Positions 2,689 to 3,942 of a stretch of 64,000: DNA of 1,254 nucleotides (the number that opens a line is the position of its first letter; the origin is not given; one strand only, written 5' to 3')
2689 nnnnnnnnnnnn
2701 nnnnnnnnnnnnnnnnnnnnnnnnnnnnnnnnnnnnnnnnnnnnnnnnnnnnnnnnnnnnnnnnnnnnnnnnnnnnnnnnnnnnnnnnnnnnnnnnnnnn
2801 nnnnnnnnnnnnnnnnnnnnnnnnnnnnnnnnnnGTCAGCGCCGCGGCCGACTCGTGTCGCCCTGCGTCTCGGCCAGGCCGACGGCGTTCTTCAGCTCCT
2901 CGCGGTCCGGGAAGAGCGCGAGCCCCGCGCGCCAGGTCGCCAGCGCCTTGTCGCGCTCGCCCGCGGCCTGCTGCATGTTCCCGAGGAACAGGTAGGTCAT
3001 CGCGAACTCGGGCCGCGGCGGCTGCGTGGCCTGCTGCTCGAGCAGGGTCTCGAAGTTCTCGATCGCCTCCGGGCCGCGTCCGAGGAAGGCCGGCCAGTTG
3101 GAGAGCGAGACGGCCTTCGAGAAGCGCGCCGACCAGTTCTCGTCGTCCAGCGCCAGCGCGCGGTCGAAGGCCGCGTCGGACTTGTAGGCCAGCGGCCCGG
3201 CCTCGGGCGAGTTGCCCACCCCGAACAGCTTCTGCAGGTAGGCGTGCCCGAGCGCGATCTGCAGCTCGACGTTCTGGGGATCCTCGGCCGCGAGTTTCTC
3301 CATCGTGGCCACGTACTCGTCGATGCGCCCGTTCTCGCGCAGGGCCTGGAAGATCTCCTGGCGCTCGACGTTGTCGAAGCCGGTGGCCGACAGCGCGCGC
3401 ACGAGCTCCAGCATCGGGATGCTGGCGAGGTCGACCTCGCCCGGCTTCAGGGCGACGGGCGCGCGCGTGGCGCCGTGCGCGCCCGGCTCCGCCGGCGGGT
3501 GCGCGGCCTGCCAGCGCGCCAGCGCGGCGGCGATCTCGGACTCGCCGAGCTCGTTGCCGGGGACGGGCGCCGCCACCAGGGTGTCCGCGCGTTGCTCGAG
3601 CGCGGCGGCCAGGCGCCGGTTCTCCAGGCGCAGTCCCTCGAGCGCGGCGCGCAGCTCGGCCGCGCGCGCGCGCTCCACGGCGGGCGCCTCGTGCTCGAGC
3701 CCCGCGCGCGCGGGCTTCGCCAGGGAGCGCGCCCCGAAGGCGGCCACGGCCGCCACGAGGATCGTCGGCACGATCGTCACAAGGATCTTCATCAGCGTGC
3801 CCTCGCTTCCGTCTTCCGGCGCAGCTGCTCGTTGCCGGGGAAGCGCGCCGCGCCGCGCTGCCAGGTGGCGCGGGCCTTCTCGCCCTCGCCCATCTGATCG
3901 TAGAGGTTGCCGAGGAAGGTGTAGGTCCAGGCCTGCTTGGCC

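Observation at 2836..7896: Five-gene minus-strand operon: ECF sigma, anti-sigma with CarboxypepD_reg repeat ectodomain, then two paralogous TM/coiled-coil/TPR-like proteins, tightly coupled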

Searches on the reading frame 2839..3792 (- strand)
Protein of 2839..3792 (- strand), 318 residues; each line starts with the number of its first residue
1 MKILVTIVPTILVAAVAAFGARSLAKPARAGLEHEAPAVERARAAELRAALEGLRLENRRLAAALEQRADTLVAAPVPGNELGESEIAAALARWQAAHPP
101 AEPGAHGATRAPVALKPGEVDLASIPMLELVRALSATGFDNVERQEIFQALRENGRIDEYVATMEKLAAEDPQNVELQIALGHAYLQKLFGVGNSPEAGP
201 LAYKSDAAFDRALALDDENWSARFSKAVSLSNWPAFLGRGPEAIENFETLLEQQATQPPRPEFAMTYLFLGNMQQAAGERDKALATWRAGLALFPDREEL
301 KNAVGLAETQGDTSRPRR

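Call 4: search_protein_families(library=pfam, proteins=[window:2839-3792:-], max_evalue=1)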
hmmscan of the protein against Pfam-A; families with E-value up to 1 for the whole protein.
window:2839-3792:- (318 aa): 11 families
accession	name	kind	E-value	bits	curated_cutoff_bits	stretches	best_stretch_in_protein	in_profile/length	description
PF13428.12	TPR_14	-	0.00023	22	23.5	2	146-183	6-43/44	Tetratricopeptide repeat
PF13431.12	TPR_17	-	0.00032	21.2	24.4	0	164-191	2-25/34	Tetratricopeptide repeat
PF14559.12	TPR_19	-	0.002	18.8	25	2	152-187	2-37/68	Tetratricopeptide repeat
PF13424.12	TPR_12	-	0.0029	18.2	30.1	1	237-292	16-73/77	Tetratricopeptide repeat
PF07719.23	TPR_2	-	0.0042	17.6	27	1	266-296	3-33/34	Tetratricopeptide repeat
PF13429.12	TPR_15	-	0.019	14.9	26.2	1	243-303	125-185/280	Tetratricopeptide repeat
PF00515.34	TPR_1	-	0.022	15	27.8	0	266-296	3-33/34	Tetratricopeptide repeat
PF13414.12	TPR_11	-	0.025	14.7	26.8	1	150-187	3-40/42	TPR repeat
PF13174.12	TPR_6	-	0.033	15.3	26.3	0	150-173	9-32/33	Tetratricopeptide repeat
PF10506.14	USHBP1_PDZ-bd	-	0.088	13.4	24.5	0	47-69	2-24/65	Harmonin-binding protein USHBP1, PDZ-binding domain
PF13176.12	TPR_7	-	0.15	12.7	27.9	0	267-286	2-21/36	Tetratricopeptide repeat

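Call 5: search_protein_families(library=ncbifam, proteins=[window:2839-3792:-], max_evalue=1)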
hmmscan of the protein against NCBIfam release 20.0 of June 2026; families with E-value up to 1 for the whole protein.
window:2839-3792:- (318 aa): 2 families
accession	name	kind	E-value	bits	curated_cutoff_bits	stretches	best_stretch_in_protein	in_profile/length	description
NF040959.1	MamA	equivalog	3.5e-05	23.3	200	1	149-311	45-186/204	magnetosome protein MamA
TIGR02917.1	PEP_TPR_lipo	equivalog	4.5e-05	21.5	312.2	1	153-301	545-672/899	XrtA/PEP-CTERM system TPR-repeat protein PrsT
